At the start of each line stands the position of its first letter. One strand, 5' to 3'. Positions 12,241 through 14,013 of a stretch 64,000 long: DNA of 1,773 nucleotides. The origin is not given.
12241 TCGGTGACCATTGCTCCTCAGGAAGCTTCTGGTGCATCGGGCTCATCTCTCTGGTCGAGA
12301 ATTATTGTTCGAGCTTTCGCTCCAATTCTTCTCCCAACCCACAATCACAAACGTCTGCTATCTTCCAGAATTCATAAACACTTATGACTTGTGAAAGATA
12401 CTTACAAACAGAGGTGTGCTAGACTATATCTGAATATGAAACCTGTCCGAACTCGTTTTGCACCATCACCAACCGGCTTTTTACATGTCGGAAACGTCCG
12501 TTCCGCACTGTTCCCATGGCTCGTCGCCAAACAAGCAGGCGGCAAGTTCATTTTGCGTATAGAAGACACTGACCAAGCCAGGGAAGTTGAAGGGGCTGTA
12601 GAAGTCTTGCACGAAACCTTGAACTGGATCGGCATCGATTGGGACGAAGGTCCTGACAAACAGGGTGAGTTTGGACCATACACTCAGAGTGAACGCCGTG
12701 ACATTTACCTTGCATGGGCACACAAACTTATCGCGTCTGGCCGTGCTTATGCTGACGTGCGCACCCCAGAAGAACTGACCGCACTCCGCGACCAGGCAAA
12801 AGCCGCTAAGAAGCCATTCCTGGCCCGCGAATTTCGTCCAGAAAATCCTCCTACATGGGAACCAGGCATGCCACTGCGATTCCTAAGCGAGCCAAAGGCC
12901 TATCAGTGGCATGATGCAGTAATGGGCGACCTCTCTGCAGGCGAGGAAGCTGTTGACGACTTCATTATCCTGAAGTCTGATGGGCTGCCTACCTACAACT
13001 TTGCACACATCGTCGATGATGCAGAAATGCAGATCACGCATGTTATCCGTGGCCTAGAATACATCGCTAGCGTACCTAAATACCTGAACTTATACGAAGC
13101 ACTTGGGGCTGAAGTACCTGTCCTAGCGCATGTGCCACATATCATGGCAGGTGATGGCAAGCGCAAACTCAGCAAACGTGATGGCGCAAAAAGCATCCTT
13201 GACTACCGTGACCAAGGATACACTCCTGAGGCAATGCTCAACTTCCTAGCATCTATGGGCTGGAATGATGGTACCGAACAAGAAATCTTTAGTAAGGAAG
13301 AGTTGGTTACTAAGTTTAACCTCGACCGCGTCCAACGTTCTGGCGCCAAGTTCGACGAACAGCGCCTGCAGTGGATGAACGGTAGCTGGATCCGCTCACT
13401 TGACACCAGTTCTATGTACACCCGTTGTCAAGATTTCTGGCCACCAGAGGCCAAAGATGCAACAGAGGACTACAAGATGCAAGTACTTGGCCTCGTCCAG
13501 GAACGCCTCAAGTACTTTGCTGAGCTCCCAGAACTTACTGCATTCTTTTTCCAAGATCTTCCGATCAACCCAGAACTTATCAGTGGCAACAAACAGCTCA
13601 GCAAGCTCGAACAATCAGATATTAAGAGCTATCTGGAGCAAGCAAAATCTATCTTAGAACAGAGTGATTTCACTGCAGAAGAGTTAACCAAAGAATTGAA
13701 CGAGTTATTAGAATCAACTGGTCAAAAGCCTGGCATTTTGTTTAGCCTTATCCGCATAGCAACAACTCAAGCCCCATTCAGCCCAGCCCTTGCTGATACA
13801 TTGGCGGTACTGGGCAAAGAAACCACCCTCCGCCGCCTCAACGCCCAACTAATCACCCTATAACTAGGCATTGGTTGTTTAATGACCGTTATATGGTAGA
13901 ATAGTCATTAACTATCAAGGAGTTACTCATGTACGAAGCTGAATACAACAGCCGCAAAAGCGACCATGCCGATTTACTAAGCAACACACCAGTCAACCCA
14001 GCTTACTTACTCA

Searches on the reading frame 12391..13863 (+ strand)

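Call 69: search_protein_families(library=pfam, proteins=[window:12391-13863:+], max_evalue=0.001)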
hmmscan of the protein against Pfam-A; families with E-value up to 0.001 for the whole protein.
window:12391-13863:+ (490 aa): 2 families
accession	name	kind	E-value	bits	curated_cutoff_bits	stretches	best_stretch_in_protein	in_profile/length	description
PF00749.27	tRNA-synt_1c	-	3.4e-88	296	23.4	1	19-328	2-314/314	tRNA synthetases class I (E and Q), catalytic domain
PF19269.4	Anticodon_2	-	1.9e-25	90.4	23.6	1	346-486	6-140/141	Anticodon binding domain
